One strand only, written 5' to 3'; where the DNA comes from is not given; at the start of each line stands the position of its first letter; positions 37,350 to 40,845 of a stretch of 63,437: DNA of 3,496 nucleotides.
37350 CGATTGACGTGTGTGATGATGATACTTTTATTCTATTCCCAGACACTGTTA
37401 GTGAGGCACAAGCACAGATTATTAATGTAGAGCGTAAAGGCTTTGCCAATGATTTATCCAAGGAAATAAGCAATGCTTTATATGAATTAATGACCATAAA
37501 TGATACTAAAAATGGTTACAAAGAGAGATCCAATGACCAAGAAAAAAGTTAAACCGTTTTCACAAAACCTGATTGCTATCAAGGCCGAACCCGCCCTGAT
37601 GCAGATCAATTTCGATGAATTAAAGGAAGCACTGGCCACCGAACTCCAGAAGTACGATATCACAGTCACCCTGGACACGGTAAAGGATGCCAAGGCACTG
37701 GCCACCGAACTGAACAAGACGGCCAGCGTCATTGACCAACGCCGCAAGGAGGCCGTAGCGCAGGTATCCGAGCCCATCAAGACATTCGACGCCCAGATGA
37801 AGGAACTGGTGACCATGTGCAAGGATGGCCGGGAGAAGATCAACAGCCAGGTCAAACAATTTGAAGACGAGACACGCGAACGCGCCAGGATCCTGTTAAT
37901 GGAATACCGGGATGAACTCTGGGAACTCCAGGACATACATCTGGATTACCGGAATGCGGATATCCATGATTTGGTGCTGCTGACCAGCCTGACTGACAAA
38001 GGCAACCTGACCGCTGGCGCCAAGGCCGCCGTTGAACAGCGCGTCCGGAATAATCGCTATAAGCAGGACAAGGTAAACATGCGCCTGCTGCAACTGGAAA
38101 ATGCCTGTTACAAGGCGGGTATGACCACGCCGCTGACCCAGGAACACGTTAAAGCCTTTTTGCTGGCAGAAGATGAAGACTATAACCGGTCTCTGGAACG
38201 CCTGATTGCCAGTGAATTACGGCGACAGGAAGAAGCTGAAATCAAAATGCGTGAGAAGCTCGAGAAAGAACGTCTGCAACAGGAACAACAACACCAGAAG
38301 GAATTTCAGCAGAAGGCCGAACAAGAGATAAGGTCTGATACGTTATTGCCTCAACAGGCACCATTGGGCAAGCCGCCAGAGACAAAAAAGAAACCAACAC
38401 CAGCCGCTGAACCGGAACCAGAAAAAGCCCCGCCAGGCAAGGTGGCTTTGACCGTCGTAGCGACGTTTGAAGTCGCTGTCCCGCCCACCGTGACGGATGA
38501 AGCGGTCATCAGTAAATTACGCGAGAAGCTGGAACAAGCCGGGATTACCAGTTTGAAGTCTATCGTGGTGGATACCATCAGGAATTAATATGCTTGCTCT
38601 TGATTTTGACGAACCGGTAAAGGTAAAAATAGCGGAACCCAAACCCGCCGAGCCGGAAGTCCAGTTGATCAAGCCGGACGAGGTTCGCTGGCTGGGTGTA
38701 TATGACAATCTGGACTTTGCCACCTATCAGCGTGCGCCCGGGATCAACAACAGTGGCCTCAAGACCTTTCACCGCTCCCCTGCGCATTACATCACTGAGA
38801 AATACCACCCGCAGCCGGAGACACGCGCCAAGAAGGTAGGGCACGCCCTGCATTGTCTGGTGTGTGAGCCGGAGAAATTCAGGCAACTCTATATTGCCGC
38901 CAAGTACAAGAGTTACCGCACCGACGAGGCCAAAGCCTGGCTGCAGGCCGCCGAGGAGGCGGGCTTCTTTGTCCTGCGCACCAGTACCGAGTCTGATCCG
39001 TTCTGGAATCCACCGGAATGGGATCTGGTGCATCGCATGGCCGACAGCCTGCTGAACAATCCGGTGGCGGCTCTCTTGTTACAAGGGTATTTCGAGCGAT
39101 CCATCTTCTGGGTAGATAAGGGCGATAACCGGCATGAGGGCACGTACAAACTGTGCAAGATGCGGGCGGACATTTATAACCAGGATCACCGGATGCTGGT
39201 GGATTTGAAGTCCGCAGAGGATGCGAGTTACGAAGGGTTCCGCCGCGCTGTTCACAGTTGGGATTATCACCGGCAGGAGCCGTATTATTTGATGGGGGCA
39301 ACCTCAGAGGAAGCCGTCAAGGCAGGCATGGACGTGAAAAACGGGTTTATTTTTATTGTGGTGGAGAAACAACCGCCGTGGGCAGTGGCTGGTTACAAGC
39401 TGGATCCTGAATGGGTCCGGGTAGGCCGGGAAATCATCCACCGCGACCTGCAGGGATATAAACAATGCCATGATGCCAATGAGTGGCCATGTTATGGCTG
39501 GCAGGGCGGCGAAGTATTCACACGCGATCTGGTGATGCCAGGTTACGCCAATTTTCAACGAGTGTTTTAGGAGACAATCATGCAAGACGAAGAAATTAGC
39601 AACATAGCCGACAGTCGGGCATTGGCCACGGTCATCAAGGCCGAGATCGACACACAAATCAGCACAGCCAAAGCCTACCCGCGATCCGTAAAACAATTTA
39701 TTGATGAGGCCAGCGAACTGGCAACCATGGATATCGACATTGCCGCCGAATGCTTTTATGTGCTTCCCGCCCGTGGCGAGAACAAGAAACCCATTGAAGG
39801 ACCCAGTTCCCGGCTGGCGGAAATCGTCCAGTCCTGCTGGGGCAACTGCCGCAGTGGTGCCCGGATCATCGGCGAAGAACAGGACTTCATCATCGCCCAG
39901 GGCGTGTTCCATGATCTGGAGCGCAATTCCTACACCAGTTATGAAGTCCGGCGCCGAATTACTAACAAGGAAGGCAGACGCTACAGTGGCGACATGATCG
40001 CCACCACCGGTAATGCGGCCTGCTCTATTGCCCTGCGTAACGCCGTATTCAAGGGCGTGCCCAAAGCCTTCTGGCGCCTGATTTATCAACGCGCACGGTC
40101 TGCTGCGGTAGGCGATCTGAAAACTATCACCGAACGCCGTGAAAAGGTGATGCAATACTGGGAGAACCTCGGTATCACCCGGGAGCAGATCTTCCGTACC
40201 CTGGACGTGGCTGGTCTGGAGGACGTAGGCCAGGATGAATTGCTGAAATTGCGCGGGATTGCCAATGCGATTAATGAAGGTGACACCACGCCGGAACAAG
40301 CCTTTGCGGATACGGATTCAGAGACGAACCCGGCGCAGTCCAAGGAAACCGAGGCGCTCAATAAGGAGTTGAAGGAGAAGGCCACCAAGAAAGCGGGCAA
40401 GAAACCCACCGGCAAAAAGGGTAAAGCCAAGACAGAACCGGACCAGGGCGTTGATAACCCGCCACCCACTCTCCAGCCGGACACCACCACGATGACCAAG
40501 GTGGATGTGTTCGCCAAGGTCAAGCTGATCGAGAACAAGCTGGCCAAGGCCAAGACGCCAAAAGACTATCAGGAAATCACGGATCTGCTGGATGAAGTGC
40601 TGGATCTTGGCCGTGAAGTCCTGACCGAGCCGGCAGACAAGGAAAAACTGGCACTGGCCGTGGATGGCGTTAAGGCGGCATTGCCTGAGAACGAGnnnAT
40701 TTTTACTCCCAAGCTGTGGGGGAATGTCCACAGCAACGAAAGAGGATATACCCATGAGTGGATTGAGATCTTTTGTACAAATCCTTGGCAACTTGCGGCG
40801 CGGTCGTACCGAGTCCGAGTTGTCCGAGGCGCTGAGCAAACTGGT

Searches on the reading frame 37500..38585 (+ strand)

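Call 20: search_protein_families(library=phrogs, proteins=[window:37500-38585:+], max_evalue=0.00001)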
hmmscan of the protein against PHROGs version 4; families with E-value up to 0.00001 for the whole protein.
window:37500-38585:+ (362 aa): 1 family
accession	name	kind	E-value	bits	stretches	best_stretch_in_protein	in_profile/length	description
phrog_674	-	unknown function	4.5e-22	79.7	1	17-320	6-288/312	-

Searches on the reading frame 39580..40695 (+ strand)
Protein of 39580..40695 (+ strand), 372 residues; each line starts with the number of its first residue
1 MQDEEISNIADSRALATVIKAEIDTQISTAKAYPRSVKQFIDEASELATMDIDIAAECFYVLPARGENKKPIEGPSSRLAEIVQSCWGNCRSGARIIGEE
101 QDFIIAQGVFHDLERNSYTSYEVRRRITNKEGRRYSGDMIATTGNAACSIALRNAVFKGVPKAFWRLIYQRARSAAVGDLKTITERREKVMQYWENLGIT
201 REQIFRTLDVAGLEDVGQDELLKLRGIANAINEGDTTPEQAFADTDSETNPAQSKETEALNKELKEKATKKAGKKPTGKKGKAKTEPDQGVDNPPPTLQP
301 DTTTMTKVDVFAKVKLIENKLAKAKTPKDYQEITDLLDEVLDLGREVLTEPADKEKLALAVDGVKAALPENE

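Call 20: search_protein_families(library=phrogs, proteins=[window:39580-40695:+], max_evalue=0.00001)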
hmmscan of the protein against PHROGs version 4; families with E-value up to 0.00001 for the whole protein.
window:39580-40695:+ (372 aa): 1 family
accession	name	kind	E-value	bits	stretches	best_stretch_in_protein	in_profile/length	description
phrog_3657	-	unknown function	8.8e-44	150.7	1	13-272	24-283/289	-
